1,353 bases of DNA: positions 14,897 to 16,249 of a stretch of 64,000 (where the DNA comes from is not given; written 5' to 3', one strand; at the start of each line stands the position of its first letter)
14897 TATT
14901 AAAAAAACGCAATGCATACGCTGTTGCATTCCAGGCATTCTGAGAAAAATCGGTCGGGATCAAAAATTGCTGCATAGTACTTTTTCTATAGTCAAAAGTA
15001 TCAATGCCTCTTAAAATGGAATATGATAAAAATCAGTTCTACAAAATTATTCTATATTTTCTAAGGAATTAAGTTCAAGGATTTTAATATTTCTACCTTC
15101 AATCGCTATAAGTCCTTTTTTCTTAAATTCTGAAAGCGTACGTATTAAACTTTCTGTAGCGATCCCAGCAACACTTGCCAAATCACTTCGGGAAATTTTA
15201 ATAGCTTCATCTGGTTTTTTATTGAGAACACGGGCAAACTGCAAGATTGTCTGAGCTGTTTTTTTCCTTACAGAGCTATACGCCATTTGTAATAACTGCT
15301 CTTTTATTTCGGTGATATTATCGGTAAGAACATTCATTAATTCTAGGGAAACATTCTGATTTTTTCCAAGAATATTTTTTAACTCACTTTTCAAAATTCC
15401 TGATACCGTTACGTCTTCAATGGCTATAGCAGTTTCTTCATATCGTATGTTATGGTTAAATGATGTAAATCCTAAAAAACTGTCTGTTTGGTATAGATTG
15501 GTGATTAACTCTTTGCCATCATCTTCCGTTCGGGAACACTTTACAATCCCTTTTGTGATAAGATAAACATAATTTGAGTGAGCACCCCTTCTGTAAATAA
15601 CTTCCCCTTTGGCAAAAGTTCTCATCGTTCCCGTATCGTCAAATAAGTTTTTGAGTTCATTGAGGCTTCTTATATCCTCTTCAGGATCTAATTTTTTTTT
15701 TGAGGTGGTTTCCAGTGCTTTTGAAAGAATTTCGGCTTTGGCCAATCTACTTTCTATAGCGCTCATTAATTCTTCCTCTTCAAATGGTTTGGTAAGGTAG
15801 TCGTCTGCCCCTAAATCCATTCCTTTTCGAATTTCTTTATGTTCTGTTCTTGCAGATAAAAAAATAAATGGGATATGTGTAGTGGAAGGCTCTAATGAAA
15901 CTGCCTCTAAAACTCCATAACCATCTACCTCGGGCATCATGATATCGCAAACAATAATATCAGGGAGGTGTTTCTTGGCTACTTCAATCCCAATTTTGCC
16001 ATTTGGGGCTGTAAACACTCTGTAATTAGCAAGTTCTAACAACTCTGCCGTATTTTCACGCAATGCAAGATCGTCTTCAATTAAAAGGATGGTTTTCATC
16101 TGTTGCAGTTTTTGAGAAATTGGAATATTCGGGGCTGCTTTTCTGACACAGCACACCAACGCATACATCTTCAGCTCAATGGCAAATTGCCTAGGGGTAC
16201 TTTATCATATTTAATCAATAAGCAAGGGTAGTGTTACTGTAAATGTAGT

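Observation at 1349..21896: Eight intergenic copies of a 12-bp TGAY-N4-RTCA palindrome, each at a fixed 23-nt distance from a -7 promoter element: a candidate low-oxygen regulon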

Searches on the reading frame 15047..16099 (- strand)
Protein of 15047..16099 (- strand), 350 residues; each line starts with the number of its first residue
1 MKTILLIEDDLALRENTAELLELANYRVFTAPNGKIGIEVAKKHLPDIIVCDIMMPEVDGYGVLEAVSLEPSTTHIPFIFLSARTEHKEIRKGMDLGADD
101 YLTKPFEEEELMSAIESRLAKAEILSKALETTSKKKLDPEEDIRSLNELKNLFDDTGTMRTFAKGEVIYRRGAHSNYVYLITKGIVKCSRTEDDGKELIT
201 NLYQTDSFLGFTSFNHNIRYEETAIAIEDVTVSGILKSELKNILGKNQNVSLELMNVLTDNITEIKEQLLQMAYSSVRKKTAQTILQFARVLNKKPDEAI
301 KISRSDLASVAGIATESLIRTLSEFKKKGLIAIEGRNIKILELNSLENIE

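Call 5: search_protein_families(library=pfam, proteins=[window:15047-16099:-], max_evalue=0.01)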
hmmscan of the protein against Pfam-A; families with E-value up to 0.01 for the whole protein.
window:15047-16099:- (350 aa): 4 families
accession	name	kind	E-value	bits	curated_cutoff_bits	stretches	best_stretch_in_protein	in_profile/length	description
PF00072.30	Response_reg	-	4.4e-27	94.9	30.2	1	4-116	1-111/111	Response regulator receiver domain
PF00027.35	cNMP_binding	-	4.6e-16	59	27.5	1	160-246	2-88/89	Cyclic nucleotide-binding domain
PF13545.12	HTH_Crp_2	-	3.2e-12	46.7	27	1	282-348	4-69/70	Crp-like helix-turn-helix domain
PF00325.26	Crp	-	0.00099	19.2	21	1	300-331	1-32/32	Bacterial regulatory proteins, crp family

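Call 10: search_solved_structures(query=window:15047-16099:-, max_evalue=0.001, show_alignments=0)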
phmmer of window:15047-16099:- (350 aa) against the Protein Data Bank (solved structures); distinct sequences matched with E-value up to 0.001: 304 (the best 60 are shown).
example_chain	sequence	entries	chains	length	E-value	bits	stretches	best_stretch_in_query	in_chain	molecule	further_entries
9g85_A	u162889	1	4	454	7.6e-21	78.1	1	5-117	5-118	Response regulator PleD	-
2wb4_A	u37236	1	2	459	7.9e-21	78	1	5-117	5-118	DIGUANYLATE CYCLASE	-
9dvt_R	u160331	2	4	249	8.4e-21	77.9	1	3-126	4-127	DNA-binding dual master transcriptional regulator RpaA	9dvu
9g86_A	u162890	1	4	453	9.9e-21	77.7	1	5-117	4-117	Response regulator PleD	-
1w25_A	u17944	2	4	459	1e-20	77.6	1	5-117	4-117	STALKED-CELL DIFFERENTIATION CONTROLLING PROTEIN | RESPONSE REGULATOR PLED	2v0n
3t6k_A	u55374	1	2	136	3.9e-20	75.7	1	3-124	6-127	Response regulator receiver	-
12aw_A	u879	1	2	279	7.4e-20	74.8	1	3-126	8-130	HYBRID TWO-COMPONENT SYSTEM PROTEIN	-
1nxo_A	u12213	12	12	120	1.4e-18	70.6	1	1-121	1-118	DNA-binding response regulator | Response regulator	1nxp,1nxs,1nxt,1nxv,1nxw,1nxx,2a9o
6eb7_A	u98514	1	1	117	9.2e-18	67.9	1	2-119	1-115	DNA-binding response regulator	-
4qpj_C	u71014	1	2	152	1.2e-17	67.5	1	3-117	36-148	Cell cycle response regulator CtrA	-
8fk2_A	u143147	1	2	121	1.6e-17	67.1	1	1-123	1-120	Putative response regulator CovR VicR-like protein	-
1mvo_A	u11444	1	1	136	1.7e-17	67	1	2-130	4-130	PhoP response regulator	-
9ji3_J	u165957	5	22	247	1.8e-17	67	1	4-121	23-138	DNA-binding response regulator | Possible two component system response transcriptional positive regulator PhoP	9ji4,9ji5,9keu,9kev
3r0j_A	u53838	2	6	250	1.9e-17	66.9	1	4-121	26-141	POSSIBLE TWO COMPONENT SYSTEM RESPONSE TRANSCRIPTIONAL POSITIVE REGULATOR PHOP | Response regulator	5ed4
3eq2_A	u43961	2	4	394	7.8e-17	64.9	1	3-113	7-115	Probable two-component response regulator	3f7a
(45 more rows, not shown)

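Call 12: find_homologous_proteins(query=window:15047-16099:-, max_evalue=1e-10)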
Query window:15047-16099:- (350 aa): 7998 proteins with E <= 1e-10 among 8000 candidates; the best 120 are listed.
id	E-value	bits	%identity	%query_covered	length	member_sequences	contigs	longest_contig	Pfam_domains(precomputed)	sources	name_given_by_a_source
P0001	1.1e-196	671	91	100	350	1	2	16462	PF13545.13,PF00027.36,PF00072.31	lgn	-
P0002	2.5e-192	656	89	100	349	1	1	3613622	PF13545.13,PF00027.36,PF00072.31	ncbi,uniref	ncbi:response regulator [Rasiella sp. SM2506]|uniref:response regulator n=1 Tax=Rasiella sp. SM2506 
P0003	5.8e-183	625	83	100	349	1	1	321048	PF13545.13,PF00027.36,PF00072.31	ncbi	-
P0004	7.8e-179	612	83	100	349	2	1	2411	PF13545.13,PF00027.36,PF00072.31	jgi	jgi:DNA-binding response OmpR family regulator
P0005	1.5e-176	604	91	88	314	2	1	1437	PF00027.36,PF00072.31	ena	-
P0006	6.0e-175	599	82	100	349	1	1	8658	PF13545.13,PF00027.36,PF00072.31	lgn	-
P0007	2.2e-172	591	80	100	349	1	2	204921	PF13545.13,PF00027.36,PF00072.31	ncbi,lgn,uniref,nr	ncbi:response regulator [Ulvibacter litoralis]|uniref:cAMP-binding domain of CRP or a regulatory sub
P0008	1.3e-170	585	77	100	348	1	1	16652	PF13545.13,PF00027.36,PF00072.31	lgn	-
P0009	2.2e-168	578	78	100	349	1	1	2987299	PF13545.13,PF00027.36,PF00072.31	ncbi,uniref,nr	ncbi:response regulator [Constantimarinum furrinae]|uniref:Two-component system sensor kinase n=1 Ta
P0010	1.6e-167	575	79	100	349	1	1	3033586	PF13545.13,PF00027.36,PF00072.31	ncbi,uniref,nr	ncbi:CRP-like cAMP-binding protein [Ulvibacter sp. MAR_2010_11]|uniref:response regulator n=1 Tax=Ul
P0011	1.6e-167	575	78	100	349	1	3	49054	PF13545.13,PF00027.36,PF00072.31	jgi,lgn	jgi:DNA-binding response OmpR family regulator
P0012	1.3e-166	572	77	100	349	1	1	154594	PF13545.13,PF00027.36,PF00072.31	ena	-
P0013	2.2e-166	571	77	100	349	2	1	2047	PF13545.13,PF00027.36,PF00072.31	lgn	-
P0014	3.3e-166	570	77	100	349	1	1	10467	PF13545.13,PF00027.36,PF00072.31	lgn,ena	-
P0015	2.3e-165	568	77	100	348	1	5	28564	PF13545.13,PF00027.36,PF00072.31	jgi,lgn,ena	-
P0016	2.3e-165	568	77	100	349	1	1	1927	PF13545.13,PF00027.36,PF00072.31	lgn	-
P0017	1.5e-164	565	77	100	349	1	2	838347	PF13545.13,PF00027.36,PF00072.31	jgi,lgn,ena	-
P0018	1.9e-163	561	76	100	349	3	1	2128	PF13545.13,PF00027.36,PF00072.31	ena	-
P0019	4.1e-163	560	77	100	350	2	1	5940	PF13545.13,PF00027.36,PF00072.31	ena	-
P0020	1.6e-162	558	77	100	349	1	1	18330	PF13545.13,PF00027.36,PF00072.31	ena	-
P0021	6.1e-162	556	76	100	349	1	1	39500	PF13545.13,PF00027.36,PF00072.31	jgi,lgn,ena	-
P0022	1.6e-161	555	77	100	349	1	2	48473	PF13545.13,PF00027.36,PF00072.31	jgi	jgi:CheY-like chemotaxis protein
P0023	5.3e-161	553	75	100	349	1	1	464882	PF13545.13,PF00027.36,PF00072.31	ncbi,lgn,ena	-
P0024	6.6e-161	553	75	100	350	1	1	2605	PF13545.13,PF00027.36,PF00072.31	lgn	-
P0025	9.2e-161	552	75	100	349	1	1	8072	PF13545.13,PF00027.36,PF00072.31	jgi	jgi:CRP-like cAMP-binding protein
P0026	2.4e-160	551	76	100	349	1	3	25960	PF13545.13,PF00027.36,PF00072.31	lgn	-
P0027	7.8e-160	549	75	100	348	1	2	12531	PF13545.13,PF00027.36,PF00072.31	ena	-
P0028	1.2e-159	549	74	100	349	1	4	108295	PF13545.13,PF00027.36,PF00072.31,PF00325.27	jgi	jgi:CRP-like cAMP-binding protein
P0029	1.9e-159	548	75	100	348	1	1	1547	PF13545.13,PF00027.36,PF00072.31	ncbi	-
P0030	2.5e-159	548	74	100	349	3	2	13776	PF13545.13,PF00027.36,PF00072.31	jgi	jgi:CRP-like cAMP-binding protein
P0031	3.8e-159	547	74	100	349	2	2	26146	PF13545.13,PF00027.36,PF00072.31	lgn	-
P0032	8.0e-159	546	74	100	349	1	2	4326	PF13545.13,PF00027.36,PF00072.31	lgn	-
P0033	1.5e-158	545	73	100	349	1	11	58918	PF13545.13,PF00027.36,PF00072.31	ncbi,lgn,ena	-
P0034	6.9e-158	543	73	100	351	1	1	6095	PF13545.13,PF00027.36,PF00072.31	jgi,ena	-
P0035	8.9e-158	543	75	100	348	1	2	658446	PF13545.13,PF00027.36,PF00072.31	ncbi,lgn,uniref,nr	ncbi:response regulator [Patiriisocius marinus]|uniref:Transcriptional regulator n=1 Tax=Patiriisoci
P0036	1.0e-157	542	74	100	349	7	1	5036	PF13545.13,PF00027.36,PF00072.31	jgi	jgi:CRP-like cAMP-binding protein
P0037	1.7e-157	542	75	100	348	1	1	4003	PF13545.13,PF00027.36,PF00072.31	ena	-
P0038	1.8e-157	542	75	100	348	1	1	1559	PF13545.13,PF00027.36,PF00072.31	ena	-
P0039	2.0e-157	542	71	100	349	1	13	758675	PF13545.13,PF00027.36,PF00072.31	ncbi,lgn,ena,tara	tara:strand:+ start:24445 stop:25494 length:1050 start_codon:yes stop_codon:yes gene_type:complete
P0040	3.6e-157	541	74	100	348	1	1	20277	PF13545.13,PF00027.36,PF00072.31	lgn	-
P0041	6.4e-157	540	74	100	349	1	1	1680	PF13545.13,PF00027.36,PF00072.31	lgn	-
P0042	2.3e-156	538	73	100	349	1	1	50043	PF13545.13,PF00027.36,PF00072.31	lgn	-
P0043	3.4e-156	537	73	100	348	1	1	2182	PF13545.13,PF00027.36,PF00072.31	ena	-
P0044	3.8e-156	537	73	100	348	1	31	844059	PF13545.13,PF00027.36,PF00072.31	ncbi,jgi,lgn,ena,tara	jgi:DNA-binding response OmpR family regulator|tara:strand:+ start:3846 stop:4892 length:1047 start_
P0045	3.8e-156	537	73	100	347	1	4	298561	PF13545.13,PF00027.36,PF00072.31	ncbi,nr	ncbi:MAG TPA: transcriptional regulator [Flavobacteriaceae bacterium]|nr:transcriptional regulator [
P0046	8.5e-156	536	72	100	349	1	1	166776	PF13545.13,PF00027.36,PF00072.31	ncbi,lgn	-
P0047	1.0e-155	536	73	100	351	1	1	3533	PF13545.13,PF00027.36,PF00072.31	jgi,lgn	-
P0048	1.3e-155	536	73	100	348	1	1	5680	PF13545.13,PF00027.36,PF00072.31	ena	-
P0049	1.9e-155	535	74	100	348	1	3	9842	PF13545.13,PF00027.36,PF00072.31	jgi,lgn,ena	-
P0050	2.4e-155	535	73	100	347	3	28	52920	PF13545.13,PF00027.36,PF00072.31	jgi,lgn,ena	jgi:CheY-like chemotaxis protein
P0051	3.1e-155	534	73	100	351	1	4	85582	PF13545.13,PF00027.36,PF00072.31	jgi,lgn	-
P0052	3.8e-155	534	72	100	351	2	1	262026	PF13545.13,PF00027.36,PF00072.31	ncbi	-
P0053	8.1e-155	533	73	100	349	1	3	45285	PF13545.13,PF00027.36,PF00072.31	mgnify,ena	mgnify:CR=1 FL=1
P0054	1.3e-154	532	73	100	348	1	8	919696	PF13545.13,PF00027.36,PF00072.31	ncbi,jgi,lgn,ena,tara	tara:strand:+ start:3719 stop:4765 length:1047 start_codon:yes stop_codon:yes gene_type:complete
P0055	1.3e-154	532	73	100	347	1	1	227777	PF13545.13,PF00027.36,PF00072.31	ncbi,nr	ncbi:MAG: transcriptional regulator [Flavobacteriaceae bacterium]|nr:transcriptional regulator [Flav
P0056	2.4e-154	531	70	100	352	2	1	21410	PF13545.13,PF00027.36,PF00072.31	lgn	-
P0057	3.1e-154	531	72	100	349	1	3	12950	PF13545.13,PF00027.36,PF00072.31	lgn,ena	-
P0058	6.8e-154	530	70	100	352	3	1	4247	PF13545.13,PF00027.36,PF00072.31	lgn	-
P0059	7.8e-154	530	73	99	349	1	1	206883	PF13545.13,PF00027.36,PF00072.31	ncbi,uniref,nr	ncbi:response regulator [Patiriisocius hiemis]|uniref:Response regulator n=1 Tax=Patiriisocius hiemi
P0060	9.0e-154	530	70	100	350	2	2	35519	PF13545.13,PF00027.36,PF00072.31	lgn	-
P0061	9.3e-154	529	72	100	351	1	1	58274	PF13545.13,PF00027.36,PF00072.31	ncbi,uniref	ncbi:response regulator [uncultured Algibacter sp.]|uniref:response regulator n=1 Tax=uncultured Alg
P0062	1.1e-153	529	72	100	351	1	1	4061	PF13545.13,PF00027.36,PF00072.31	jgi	jgi:CheY-like chemotaxis protein/CRP-like cAMP-binding protein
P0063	1.3e-153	529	72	100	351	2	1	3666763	PF13545.13,PF00027.36,PF00072.31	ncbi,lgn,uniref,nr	ncbi:response regulator [Lacinutrix sp. Bg11-31]|uniref:response regulator n=1 Tax=Lacinutrix sp. Bg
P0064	1.8e-153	529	73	100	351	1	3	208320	PF13545.13,PF00027.36,PF00072.31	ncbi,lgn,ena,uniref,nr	ncbi:response regulator [Lacinutrix sp. MedPE-SW]|uniref:response regulator n=1 Tax=Lacinutrix sp. M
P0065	2.5e-153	528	73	100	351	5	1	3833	PF13545.13,PF00027.36,PF00072.31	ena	-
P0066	4.9e-153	527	71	100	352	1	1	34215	PF13545.13,PF00027.36,PF00072.31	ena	-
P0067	7.4e-153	527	72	100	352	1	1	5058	PF13545.13,PF00027.36,PF00072.31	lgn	-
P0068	7.5e-153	527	72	100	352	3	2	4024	PF13545.13,PF00027.36,PF00072.31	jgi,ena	-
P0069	9.0e-153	526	71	100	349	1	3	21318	PF13545.13,PF00027.36,PF00072.31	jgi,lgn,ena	-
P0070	1.1e-152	526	72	100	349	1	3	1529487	PF13545.13,PF00027.36,PF00072.31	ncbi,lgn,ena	-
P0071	1.1e-152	526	73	99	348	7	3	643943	PF13545.13,PF00027.36,PF00072.31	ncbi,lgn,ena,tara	tara:strand:- start:13832 stop:14878 length:1047 start_codon:yes stop_codon:yes gene_type:complete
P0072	1.5e-152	525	70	100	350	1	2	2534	PF13545.13,PF00027.36,PF00072.31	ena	-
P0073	1.9e-152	525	71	100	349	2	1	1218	PF13545.13,PF00027.36,PF00072.31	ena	-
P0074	2.1e-152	525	72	100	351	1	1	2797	PF13545.13,PF00027.36,PF00072.31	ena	-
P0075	2.1e-152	525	71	99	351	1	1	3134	PF13545.13,PF00027.36,PF00072.31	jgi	jgi:DNA-binding response OmpR family regulator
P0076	2.5e-152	525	72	100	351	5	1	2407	PF13545.13,PF00027.36,PF00072.31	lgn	-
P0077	2.7e-152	525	71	100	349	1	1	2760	PF13545.13,PF00027.36,PF00072.31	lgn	-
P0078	4.4e-152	524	71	100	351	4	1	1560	PF13545.13,PF00027.36,PF00072.31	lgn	-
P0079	4.8e-152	524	70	100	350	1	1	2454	PF13545.13,PF00027.36,PF00072.31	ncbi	ncbi:MAG: response regulator [Aurantibacter sp.]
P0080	6.0e-152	524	70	100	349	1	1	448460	PF13545.13,PF00027.36,PF00072.31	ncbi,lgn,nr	ncbi:transcriptional regulator [unidentified eubacterium SCB49]|nr:transcriptional regulator [uniden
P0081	6.1e-152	524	71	100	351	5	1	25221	PF13545.13,PF00027.36,PF00072.31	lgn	-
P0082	7.3e-152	523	71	99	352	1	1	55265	PF13545.13,PF00027.36,PF00072.31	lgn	-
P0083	7.4e-152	523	71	100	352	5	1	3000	PF13545.13,PF00027.36,PF00072.31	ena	-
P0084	8.5e-152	523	69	100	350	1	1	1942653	PF13545.13,PF00027.36,PF00072.31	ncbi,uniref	ncbi:response regulator [uncultured Croceitalea sp.]|uniref:response regulator n=1 Tax=uncultured Cr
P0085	9.4e-152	523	70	100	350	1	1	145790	PF13545.13,PF00027.36,PF00072.31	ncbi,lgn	ncbi:MAG: response regulator [Saonia sp.]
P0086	1.0e-151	523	70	100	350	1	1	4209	PF13545.13,PF00027.36,PF00072.31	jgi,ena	jgi:DNA-binding response OmpR family regulator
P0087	1.3e-151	522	70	100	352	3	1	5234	PF13545.13,PF00027.36,PF00072.31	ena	-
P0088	1.4e-151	522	71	100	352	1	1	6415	PF13545.13,PF00027.36,PF00072.31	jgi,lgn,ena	-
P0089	1.4e-151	522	71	100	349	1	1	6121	PF13545.13,PF00027.36,PF00072.31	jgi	jgi:CheY-like chemotaxis protein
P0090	2.0e-151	522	71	100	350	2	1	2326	PF13545.13,PF00027.36,PF00072.31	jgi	-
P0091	2.1e-151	522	71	100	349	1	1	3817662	PF13545.13,PF00027.36,PF00072.31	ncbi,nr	ncbi:cAMP-binding domain of CRP or a regulatory subunit of cAMP-dependent protein kinases [Flavobact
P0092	2.4e-151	522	71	100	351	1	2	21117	PF13545.13,PF00027.36,PF00072.31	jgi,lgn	-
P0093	2.5e-151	522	70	100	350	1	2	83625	PF13545.13,PF00027.36,PF00072.31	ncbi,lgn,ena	-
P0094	3.0e-151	521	71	99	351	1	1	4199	PF13545.13,PF00027.36,PF00072.31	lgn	-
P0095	3.5e-151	521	71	100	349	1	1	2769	PF13545.13,PF00027.36,PF00072.31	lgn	-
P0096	3.9e-151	521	72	100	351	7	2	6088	PF13545.13,PF00027.36,PF00072.31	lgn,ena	-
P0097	5.3e-151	520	70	100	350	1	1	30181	PF13545.13,PF00027.36,PF00072.31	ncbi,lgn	ncbi:MAG: response regulator [Bacteroidota bacterium]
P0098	9.6e-151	520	71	100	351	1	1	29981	PF13545.13,PF00027.36,PF00072.31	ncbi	-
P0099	1.4e-150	519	70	100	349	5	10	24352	PF13545.13,PF00027.36,PF00072.31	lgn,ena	-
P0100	1.5e-150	519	70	99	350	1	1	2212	PF13545.13,PF00027.36,PF00072.31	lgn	-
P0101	1.5e-150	519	71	100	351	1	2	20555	PF13545.13,PF00027.36,PF00072.31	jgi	jgi:DNA-binding response OmpR family regulator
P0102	1.7e-150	519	70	100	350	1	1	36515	PF13545.13,PF00027.36,PF00072.31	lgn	-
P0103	1.8e-150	519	71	100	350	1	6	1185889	PF13545.13,PF00027.36,PF00072.31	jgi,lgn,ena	-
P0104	1.8e-150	519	70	100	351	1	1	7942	PF13545.13,PF00027.36,PF00072.31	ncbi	-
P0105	1.9e-150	519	69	100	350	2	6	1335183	PF13545.13,PF00027.36,PF00072.31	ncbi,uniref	ncbi:response regulator [Flavobacteriaceae bacterium 3-367]|uniref:response regulator n=1 Tax=Eudora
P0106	1.9e-150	519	68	100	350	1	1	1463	PF13545.13,PF00027.36,PF00072.31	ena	-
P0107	2.2e-150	518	71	100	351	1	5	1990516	PF13545.13,PF00027.36,PF00072.31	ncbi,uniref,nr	ncbi:response regulator [Aquimarina algicola]|uniref:Response regulator n=1 Tax=Aquimarina algicola 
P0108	2.8e-150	518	70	100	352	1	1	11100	PF13545.13,PF00027.36,PF00072.31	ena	-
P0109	2.9e-150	518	71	100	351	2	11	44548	PF13545.13,PF00027.36,PF00072.31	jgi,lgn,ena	jgi:CheY-like chemotaxis protein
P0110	4.2e-150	518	71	100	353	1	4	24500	PF13545.13,PF00027.36,PF00072.31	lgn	-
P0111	4.8e-150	517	70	100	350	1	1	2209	PF13545.13,PF00027.36,PF00072.31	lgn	-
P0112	5.7e-150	517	70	100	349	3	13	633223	PF13545.13,PF00027.36,PF00072.31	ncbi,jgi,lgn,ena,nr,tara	ncbi:MAG TPA: transcriptional regulator [Flavobacteriaceae bacterium]|nr:transcriptional regulator [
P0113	6.1e-150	517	71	100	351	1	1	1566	PF13545.13,PF00027.36,PF00072.31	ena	-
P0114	6.4e-150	517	69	100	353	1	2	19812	PF13545.13,PF00027.36,PF00072.31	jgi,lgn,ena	-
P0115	6.6e-150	517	69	100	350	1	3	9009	PF13545.13,PF00027.36,PF00072.31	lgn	-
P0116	6.8e-150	517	68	100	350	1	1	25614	PF13545.13,PF00027.36,PF00072.31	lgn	-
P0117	8.1e-150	517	71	100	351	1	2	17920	PF13545.13,PF00027.36,PF00072.31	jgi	jgi:DNA-binding response OmpR family regulator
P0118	8.6e-150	516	69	100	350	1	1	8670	PF13545.13,PF00027.36,PF00072.31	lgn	-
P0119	9.0e-150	516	70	99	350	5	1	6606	PF13545.13,PF00027.36,PF00072.31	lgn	-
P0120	9.6e-150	516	72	100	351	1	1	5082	PF13545.13,PF00027.36,PF00072.31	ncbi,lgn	-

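Call 15: find_related_loci(query=window:15047-16099:-, collection=genome_contigs, flank=10000)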
Query window:15047-16099:- (350 aa) in genome_contigs; peptide patterns used: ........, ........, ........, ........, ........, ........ (x = any residue, [..] = any of these).
599 stretches matched a pattern (row limit reached: there are more); 548 encode a relative of the query (tblastn E <= 1e-3); the best 80 are kept; 80 distinct loci.
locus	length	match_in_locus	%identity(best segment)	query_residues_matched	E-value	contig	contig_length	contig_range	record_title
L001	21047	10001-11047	89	1-350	0e+0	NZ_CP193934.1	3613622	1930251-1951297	Rasiella sp. SM2506 chromosome, complete genome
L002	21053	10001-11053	72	1-350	4e-167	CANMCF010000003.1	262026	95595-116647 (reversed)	uncultured Bizionia sp. isolate 1139.fasta genome assembly, contig: NODE_3, whole genome shotgun sequence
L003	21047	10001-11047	72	1-350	8e-166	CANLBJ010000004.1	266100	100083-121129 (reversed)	uncultured Ulvibacter sp. isolate 3-376-3Z.fasta genome assembly, contig: NODE_4, whole genome shotgun sequence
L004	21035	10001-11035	73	1-347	8e-165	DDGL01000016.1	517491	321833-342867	MAG TPA_asm: Flavobacteriaceae bacterium UBA1903 UBA1903_contig_434, whole genome shotgun sequence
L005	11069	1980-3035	71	1-350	5e-164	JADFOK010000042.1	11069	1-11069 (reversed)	MAG: Bacteroidetes bacterium isolate B68T3L11 B68T3L11_NODE6520, whole genome shotgun sequence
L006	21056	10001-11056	70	1-350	1e-162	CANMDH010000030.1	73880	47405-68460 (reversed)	uncultured Aquimarina sp. isolate 2-536A.fasta genome assembly, contig: NODE_30, whole genome shotgun sequence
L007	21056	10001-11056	70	1-350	2e-162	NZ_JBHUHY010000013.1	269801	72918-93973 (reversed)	Aquimarina celericrescens strain KCTC 52897 soapdenovo_K_105_13, whole genome shotgun sequence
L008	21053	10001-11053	71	1-350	2e-162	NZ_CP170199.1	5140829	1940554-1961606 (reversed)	Aquimarina sp. SS2-1 chromosome, complete genome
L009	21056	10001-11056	70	1-350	5e-162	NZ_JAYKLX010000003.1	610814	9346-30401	Aquimarina gracilis strain PSC32 contig3, whole genome shotgun sequence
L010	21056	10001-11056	71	1-350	4e-162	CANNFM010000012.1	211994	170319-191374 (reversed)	uncultured Aquimarina sp. isolate 2-156.fasta genome assembly, contig: NODE_12, whole genome shotgun sequence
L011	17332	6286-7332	69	1-350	4e-162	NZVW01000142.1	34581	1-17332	MAG: Aquimarina sp. isolate NAT579 98111, whole genome shotgun sequence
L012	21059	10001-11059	70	1-350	1e-161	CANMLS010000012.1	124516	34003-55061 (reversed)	uncultured Aquimarina sp. isolate 637-3Z.fasta genome assembly, contig: NODE_12, whole genome shotgun sequence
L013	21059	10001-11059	70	1-350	1e-161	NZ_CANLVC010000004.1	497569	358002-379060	Aquimarina algiphila isolate 2-91_1.fasta NODE_9, whole genome shotgun sequence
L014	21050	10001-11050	69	1-350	9e-162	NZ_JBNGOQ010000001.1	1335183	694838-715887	Spongiimicrobium sp. 2-473A-2-J NODE_1_length_1335183_cov_237.584541, whole genome shotgun sequence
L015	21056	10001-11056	70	1-350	1e-161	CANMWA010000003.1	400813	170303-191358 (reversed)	uncultured Aquimarina sp. isolate YR205-23-3Z.fasta genome assembly, contig: NODE_3, whole genome shotgun sequence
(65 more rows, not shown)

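Call 33: search_protein_families(library=ncbifam, proteins=[window:15047-16099:-], max_evalue=0.001)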
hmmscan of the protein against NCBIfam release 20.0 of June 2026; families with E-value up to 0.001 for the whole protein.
window:15047-16099:- (350 aa): 101 families (the best 25 are shown)
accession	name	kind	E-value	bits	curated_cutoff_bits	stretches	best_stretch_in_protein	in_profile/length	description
NF041733.1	resp_reg_CseB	equivalog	3.1e-27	95.4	350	1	3-167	2-157/228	two-component system response regulator CseB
TIGR02154.1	PhoB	equivalog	2.4e-25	89.2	296.2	1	2-123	3-124/226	phosphate regulon transcriptional regulator PhoB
NF007135.0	PRK09581.1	equivalog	8.3e-25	87.5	474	1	2-135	2-135/457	PleD family two-component system response regulator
NF045944.1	ResRegRpaBCyano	equivalog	1.2e-24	87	330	1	5-130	1-123/229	response regulator transcription factor RpaB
NF040689.1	MtrAB_MtrA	equivalog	1.5e-23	83.3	300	1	4-124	1-118/219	MtrAB system response regulator MtrA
NF033120.0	vanR_FM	exception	6.9e-23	81.5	460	1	3-181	5-179/231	vancomycin resistance response regulator transcription factor, VanR-F/VanR-M family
NF051850.1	RespRegRprY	equivalog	1.7e-22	80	370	1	3-121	6-122/234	response regulator transcription factor RprY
TIGR01387.1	cztR_silR_copR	subfamily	1.7e-21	76.9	279.2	1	4-139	1-134/218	heavy metal response regulator transcription factor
NF045991.1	RespRegCtrARhodob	equivalog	5.2e-21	75.4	350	1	4-128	3-125/224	response regulator transcription factor CtrA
NF045505.1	RR_RssB_Pseudo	equivalog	7.1e-21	74.7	700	1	3-122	7-125/394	two-component system response regulator RssB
NF053854.1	RespRegPhoBBctds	equivalog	1.4e-20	73.6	270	1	4-137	1-133/225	two-component system response regulator PhoB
NF007005.1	PRK09468.1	equivalog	1.1e-18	67.5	331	1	2-121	4-121/237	osmolarity response regulator transcription factor OmpR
NF008199.0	PRK10955.1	equivalog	2.7e-18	66.7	341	1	1-129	1-125/232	envelope stress response regulator transcription factor CpxR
NF033117.2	vanR_ACDEGLN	exception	2.7e-18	66.4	350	1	4-137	1-131/226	VanR-ABDEGLN family response regulator transcription factor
TIGR03787.1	marine_sort_RR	equivalog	3.1e-18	66.1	335.7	1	2-130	1-129/227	proteobacterial dedicated sortase system response regulator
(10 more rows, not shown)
